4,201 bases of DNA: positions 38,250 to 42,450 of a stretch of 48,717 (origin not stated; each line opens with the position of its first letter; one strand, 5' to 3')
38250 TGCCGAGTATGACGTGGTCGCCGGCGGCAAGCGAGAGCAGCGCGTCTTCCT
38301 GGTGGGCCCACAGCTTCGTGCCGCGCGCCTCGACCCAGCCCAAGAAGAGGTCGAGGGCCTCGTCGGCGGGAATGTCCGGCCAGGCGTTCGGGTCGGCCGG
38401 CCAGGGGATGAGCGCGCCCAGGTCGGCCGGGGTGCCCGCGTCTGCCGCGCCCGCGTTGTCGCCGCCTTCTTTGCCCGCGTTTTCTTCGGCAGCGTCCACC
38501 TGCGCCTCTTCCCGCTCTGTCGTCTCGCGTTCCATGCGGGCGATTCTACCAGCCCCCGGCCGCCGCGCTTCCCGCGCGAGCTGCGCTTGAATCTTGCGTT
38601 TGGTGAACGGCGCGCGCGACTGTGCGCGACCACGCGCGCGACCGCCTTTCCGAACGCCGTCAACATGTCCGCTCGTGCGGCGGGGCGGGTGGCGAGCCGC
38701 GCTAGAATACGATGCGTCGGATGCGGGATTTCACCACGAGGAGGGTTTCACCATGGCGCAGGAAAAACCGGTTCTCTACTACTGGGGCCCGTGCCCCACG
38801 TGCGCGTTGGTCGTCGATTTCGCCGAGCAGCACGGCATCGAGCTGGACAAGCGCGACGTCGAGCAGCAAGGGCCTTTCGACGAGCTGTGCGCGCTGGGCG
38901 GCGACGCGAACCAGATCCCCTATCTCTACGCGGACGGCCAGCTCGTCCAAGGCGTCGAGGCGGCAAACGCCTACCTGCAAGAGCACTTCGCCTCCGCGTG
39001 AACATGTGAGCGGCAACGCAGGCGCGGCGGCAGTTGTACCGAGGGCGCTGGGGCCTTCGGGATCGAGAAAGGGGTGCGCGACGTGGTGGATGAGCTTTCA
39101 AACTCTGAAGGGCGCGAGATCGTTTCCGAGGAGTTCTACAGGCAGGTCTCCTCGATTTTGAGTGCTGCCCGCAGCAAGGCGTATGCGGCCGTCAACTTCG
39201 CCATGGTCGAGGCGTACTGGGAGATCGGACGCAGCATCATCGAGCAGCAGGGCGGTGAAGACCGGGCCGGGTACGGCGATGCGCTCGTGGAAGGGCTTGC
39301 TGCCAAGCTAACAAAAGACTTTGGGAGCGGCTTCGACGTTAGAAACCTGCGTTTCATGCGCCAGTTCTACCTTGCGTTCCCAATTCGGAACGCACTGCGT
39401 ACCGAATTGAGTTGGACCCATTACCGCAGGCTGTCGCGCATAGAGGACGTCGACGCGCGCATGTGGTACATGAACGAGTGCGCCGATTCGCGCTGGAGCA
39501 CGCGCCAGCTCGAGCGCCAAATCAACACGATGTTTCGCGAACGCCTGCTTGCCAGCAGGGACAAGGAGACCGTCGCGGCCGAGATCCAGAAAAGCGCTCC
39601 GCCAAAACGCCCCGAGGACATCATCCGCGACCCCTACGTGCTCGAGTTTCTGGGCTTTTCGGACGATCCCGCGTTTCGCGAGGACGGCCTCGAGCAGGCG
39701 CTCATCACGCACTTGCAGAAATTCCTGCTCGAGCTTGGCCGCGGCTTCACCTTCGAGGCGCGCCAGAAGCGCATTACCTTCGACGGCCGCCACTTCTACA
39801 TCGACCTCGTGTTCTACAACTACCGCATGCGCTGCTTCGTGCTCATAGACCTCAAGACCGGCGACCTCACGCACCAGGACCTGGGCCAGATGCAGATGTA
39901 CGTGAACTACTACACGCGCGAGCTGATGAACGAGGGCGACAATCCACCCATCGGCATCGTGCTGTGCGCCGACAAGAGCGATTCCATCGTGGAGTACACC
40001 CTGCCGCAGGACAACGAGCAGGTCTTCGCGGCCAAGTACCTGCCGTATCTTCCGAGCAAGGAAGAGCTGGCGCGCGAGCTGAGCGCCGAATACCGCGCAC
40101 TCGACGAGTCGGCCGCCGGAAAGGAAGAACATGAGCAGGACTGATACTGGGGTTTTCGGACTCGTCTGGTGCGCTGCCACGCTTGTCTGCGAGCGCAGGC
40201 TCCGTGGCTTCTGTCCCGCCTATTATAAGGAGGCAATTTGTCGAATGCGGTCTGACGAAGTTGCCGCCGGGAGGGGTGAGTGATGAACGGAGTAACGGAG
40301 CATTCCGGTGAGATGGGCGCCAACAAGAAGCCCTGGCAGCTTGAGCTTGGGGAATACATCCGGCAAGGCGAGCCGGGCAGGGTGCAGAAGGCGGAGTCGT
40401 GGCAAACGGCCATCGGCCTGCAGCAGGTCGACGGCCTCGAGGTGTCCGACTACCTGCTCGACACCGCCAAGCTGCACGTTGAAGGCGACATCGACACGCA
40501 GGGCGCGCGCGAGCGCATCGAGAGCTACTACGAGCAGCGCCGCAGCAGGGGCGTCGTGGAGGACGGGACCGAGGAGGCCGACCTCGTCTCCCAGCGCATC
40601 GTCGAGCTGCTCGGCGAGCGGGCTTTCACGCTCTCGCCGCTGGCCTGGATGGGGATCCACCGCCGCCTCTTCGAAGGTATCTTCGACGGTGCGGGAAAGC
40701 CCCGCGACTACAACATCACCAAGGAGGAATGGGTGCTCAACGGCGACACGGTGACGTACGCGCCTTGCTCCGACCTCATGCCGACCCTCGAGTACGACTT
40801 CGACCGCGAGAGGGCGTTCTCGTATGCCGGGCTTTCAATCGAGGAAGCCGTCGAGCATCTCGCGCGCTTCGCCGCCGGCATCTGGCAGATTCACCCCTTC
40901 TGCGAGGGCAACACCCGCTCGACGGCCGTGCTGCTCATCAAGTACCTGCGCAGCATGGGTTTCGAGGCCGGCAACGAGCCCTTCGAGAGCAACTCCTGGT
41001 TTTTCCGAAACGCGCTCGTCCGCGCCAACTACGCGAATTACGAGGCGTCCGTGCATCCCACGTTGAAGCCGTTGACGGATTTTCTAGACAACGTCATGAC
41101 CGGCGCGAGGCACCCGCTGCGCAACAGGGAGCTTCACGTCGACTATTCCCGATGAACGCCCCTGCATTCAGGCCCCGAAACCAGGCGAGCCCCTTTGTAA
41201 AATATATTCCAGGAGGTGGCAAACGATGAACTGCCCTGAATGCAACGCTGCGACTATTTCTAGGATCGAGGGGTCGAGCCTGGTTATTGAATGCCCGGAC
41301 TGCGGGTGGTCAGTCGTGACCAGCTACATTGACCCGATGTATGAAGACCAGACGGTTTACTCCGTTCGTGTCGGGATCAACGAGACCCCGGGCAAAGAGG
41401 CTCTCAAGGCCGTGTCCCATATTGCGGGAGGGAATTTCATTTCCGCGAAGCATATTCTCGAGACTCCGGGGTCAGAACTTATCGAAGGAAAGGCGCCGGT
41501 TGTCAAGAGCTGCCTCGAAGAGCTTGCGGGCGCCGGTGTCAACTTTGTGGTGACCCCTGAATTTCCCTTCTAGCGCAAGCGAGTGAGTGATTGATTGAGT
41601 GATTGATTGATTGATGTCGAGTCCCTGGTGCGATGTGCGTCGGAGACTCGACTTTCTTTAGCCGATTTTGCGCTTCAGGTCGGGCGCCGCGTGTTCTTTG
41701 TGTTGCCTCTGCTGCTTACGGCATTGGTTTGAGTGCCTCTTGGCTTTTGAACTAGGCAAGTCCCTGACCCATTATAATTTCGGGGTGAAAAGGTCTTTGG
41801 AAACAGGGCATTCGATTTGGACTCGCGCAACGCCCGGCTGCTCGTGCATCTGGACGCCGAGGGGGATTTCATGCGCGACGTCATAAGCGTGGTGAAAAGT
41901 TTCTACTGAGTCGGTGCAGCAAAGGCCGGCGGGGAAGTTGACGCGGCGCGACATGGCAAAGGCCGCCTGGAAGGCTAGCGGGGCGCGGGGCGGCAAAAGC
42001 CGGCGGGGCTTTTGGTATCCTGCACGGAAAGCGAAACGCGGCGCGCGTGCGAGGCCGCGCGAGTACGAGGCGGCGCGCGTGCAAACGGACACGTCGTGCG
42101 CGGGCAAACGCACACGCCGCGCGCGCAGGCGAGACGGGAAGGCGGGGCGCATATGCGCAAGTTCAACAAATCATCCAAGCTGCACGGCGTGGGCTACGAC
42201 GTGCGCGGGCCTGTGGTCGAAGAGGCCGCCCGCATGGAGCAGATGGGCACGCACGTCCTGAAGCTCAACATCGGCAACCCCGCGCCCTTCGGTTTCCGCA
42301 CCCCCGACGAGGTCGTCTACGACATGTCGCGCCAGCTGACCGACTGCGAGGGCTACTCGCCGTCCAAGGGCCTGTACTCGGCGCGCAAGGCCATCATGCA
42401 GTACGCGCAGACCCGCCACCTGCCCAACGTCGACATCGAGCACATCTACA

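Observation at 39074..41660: Accessory three-gene insert with GC falling toward its 3' end: YhcG/DUF1016 nuclease, non-canonical Fic, Zn-ribbon/L12-CTD-like protein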

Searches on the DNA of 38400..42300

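Call 34: search_rna_families(source=window, start=38400, end=42300, threshold=evalue, max_evalue=1)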
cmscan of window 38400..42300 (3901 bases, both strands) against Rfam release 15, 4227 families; matches with E-value up to 1: 0.
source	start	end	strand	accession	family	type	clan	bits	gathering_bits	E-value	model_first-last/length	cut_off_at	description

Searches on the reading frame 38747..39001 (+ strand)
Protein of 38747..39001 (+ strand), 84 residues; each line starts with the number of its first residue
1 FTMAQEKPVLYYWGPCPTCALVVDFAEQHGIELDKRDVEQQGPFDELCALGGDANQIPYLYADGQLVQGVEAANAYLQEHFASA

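Call 3: search_protein_families(library=pfam, proteins=[window:38747-39001:+], max_evalue=0.01)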
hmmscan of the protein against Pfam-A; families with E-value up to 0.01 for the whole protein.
window:38747-39001:+ (84 aa): 2 families
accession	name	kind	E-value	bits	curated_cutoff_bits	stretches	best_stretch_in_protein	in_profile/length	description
PF00462.30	Glutaredoxin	-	6.6e-05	23.5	22.9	1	9-67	2-60/60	Glutaredoxin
PF13417.12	GST_N_3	-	0.0073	17.1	22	1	10-82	1-72/75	Glutathione S-transferase, N-terminal domain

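Call 4: search_protein_families(library=ncbifam, proteins=[window:38747-39001:+], max_evalue=0.01)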
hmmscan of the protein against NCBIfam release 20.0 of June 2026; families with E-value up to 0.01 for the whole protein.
window:38747-39001:+ (84 aa): 2 families
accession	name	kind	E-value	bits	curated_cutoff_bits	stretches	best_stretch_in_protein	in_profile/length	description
TIGR02181.1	GRX_bact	equivalog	0.0031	17.7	90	1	9-72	2-66/80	glutaredoxin 3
TIGR01617.1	arsC_related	subfamily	0.009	16.3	75.05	0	10-46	3-39/117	Spx/MgsR family RNA polymerase-binding regulatory protein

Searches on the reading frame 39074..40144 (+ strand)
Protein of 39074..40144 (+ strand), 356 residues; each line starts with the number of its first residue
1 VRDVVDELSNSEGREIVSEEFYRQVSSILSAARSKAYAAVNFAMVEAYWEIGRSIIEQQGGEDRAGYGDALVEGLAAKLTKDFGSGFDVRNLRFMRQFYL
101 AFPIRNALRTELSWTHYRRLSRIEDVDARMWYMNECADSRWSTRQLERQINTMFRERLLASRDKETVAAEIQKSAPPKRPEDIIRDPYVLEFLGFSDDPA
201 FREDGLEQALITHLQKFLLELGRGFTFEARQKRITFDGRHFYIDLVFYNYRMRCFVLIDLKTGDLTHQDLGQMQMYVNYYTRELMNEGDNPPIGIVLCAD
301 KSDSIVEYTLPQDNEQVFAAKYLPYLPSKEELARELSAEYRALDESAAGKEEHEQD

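Call 3: search_protein_families(library=pfam, proteins=[window:39074-40144:+], max_evalue=0.01)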
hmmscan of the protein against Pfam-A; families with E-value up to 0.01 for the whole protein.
window:39074-40144:+ (356 aa): 3 families
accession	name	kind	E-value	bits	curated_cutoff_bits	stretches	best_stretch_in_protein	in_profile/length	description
PF06250.17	YhcG_C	-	9.6e-57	191.7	32.5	1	182-336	2-156/157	YhcG PDDEXK nuclease domain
PF17761.7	DUF1016_N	-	2e-44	151.5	32.8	1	25-157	2-137/137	DUF1016 N-terminal domain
PF17762.8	HTH_ParB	-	0.006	17.2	22.6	0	107-152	53-99/102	ParB HTH domain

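Call 4: search_protein_families(library=ncbifam, proteins=[window:39074-40144:+], max_evalue=0.01)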
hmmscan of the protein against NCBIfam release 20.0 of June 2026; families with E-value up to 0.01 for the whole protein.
window:39074-40144:+ (356 aa): 1 family
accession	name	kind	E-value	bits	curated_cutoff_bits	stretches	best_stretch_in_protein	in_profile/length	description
NF038070.1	LmbU_fam_TF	subfamily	0.0054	16.7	125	1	109-173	78-141/171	LmbU family transcriptional regulator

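Call 5: search_protein_families(library=padloc, proteins=[window:39074-40144:+], max_evalue=0.01)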
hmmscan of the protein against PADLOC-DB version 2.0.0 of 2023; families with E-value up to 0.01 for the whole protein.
window:39074-40144:+ (356 aa): 32 families (the best 25 are shown)
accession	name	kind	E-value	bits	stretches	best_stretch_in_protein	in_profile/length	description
PDLC04807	PDC-S02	-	3.6e-146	484.9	1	17-348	12-347/351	-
PDLC04820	PDC-S02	-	2.9e-106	353.3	1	18-347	26-326/332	-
PDLC04803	PDC-S02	-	6e-102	338.9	1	82-345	5-263/269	-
PDLC04795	PDC-S02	-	3.7e-83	277.6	1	19-344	25-348/357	-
PDLC04831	PDC-S02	-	5.7e-81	270.7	1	19-340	12-341/346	-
PDLC04827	PDC-S02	-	1.5e-80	268.2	1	15-237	7-230/234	-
PDLC04810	PDC-S02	-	2.5e-78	261.8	1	19-337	12-341/355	-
PDLC04822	PDC-S02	-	1.9e-70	235.8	1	18-307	10-293/294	-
PDLC04802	PDC-S02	-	2.2e-66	221.2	2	15-134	6-128/171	-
PDLC04812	PDC-S02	-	3.1e-52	174.5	1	16-156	6-147/151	-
PDLC04813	PDC-S02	-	5.4e-45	151.4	1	181-342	5-164/175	-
PDLC04817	PDC-S02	-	2.1e-43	146.9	2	20-214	10-208/286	-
PDLC01464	PD_DExK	-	5.8e-42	141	1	114-259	1-126/126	"CAS-I,CAS-II,CAS-III,CAS-IV,CAS-V,CAS-VI; associated"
PDLC04797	PDC-S02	-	9.1e-42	140.1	1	16-133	3-121/126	-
PDLC04808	PDC-S02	-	4.6e-41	137.5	1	18-121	4-108/111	-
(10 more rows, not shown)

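Call 33: find_homologous_proteins(query=window:39074-40144:+, max_evalue=1e-10)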
Query window:39074-40144:+ (356 aa): 8000 proteins with E <= 1e-10 among 8000 candidates; the best 120 are listed.
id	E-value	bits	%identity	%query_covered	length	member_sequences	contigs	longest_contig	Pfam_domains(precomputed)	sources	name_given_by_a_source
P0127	1.6e-236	802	100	100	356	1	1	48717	PF17761.8,PF06250.18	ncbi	-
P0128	3.9e-203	692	90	96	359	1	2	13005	PF17761.8,PF06250.18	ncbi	-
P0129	9.7e-203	691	88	97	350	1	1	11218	PF17761.8,PF06250.18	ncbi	-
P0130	8.9e-201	684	88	95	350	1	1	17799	PF17761.8,PF06250.18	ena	-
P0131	1.0e-200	684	87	96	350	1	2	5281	PF17761.8,PF06250.18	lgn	-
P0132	1.6e-200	683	86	97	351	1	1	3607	PF17761.8,PF06250.18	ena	-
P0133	3.3e-200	682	87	96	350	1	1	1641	PF17761.8,PF06250.18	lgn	-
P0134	3.0e-199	679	87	96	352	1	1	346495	PF17761.8,PF06250.18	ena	-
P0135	5.0e-199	679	86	98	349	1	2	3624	PF17761.8,PF06250.18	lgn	-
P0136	4.1e-198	676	86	96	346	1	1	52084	PF17761.8,PF06250.18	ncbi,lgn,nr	ncbi:MAG: PDDEXK nuclease domain-containing protein [Eggerthellaceae bacterium]|nr:PDDEXK nuclease d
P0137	4.7e-198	675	86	96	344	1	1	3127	PF17761.8,PF06250.18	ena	-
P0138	1.4e-197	674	86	97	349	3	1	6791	PF17761.8,PF06250.18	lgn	-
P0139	1.5e-197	674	85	98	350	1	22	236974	PF17761.8,PF06250.18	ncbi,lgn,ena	-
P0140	3.1e-197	673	87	96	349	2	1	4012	PF17761.8,PF06250.18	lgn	-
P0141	3.8e-197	672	86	97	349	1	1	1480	PF17761.8,PF06250.18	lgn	-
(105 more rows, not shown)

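Call 35: find_encoding_contigs(protein=P0128, flank=6000, max_places=4)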
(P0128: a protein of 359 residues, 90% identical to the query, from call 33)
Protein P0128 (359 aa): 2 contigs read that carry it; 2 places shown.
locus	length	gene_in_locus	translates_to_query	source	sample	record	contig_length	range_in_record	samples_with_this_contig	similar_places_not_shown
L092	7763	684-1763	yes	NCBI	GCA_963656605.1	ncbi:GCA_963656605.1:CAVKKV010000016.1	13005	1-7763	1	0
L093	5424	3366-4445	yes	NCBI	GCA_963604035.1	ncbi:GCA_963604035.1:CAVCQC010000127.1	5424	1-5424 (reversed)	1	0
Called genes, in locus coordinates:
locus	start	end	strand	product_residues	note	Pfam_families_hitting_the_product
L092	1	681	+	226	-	?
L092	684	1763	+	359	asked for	PF17761:DUF1016_N, PF06250:YhcG_C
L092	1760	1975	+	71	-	-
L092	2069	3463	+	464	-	PF22679:T1R_D3-like, PF12008:EcoR124_C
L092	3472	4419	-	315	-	PF03576:Peptidase_S58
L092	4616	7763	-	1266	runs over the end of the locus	PF02811:PHP, PF07733:DNA_pol3_alpha, PF17657:DNA_pol3_finger, PF14579:HHH_6, PF01336:tRNA_anti-codon (weak)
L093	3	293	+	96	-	?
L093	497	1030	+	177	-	PF00358:PTS_EIIA_1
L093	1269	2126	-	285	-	PF01418:HTH_6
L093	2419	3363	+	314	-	PF12161:HsdM_N, PF02384:N6_Mtase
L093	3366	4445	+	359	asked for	PF17761:DUF1016_N, PF06250:YhcG_C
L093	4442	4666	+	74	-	-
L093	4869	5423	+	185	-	?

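Call 36: find_encoding_contigs(protein=P0139, flank=5000, max_places=8)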
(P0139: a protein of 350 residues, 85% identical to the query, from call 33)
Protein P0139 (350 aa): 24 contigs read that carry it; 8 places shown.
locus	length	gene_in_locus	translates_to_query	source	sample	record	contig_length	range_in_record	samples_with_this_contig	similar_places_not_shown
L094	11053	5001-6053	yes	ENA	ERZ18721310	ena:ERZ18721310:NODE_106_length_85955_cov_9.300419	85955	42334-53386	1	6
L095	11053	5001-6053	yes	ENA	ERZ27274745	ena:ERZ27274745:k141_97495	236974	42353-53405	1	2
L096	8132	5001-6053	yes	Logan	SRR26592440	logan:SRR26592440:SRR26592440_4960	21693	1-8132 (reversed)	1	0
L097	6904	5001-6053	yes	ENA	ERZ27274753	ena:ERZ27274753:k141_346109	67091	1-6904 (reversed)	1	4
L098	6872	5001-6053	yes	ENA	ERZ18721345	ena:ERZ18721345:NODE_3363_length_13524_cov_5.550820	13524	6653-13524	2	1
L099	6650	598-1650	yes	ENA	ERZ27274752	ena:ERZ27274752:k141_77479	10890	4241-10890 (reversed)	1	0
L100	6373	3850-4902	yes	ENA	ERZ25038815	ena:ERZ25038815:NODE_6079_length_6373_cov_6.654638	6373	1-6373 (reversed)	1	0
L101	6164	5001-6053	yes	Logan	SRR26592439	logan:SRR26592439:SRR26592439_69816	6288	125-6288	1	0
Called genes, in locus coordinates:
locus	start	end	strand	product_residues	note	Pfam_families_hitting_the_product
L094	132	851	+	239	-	PF00072:Response_reg, PF04397:LytTR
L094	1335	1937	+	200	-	-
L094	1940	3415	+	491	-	PF02384:N6_Mtase, PF06325:PrmA (weak), PF13489:Methyltransf_23 (faint)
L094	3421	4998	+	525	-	PF12161:HsdM_N, PF02384:N6_Mtase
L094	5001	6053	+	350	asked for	PF17761:DUF1016_N, PF06250:YhcG_C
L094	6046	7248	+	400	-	-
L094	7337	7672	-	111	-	-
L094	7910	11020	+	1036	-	PF04313:HSDR_N, PF00270:DEAD, PF04851:ResIII, PF18766:SWI2_SNF2, PF22679:T1R_D3-like, PF12008:EcoR124_C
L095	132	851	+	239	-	PF00072:Response_reg, PF04397:LytTR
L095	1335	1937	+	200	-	-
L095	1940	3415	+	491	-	PF02384:N6_Mtase, PF06325:PrmA (weak), PF13489:Methyltransf_23 (faint)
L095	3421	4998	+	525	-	PF12161:HsdM_N, PF02384:N6_Mtase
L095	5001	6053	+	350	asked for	PF17761:DUF1016_N, PF06250:YhcG_C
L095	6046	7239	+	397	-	-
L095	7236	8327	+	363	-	-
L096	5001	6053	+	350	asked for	PF17761:DUF1016_N, PF06250:YhcG_C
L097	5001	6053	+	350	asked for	PF17761:DUF1016_N, PF06250:YhcG_C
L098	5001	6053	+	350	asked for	PF17761:DUF1016_N, PF06250:YhcG_C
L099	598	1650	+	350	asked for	PF17761:DUF1016_N, PF06250:YhcG_C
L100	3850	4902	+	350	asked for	PF17761:DUF1016_N, PF06250:YhcG_C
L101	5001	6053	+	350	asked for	PF17761:DUF1016_N, PF06250:YhcG_C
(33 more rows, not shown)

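Call 87: search_protein_families(library=phrogs, proteins=[window:39074-40144:+], max_evalue=0.001)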
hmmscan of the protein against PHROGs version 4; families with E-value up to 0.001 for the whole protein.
window:39074-40144:+ (356 aa): 1 family
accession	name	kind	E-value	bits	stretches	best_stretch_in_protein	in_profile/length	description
phrog_22762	-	unknown function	2.9e-79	267.8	1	23-335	13-322/343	-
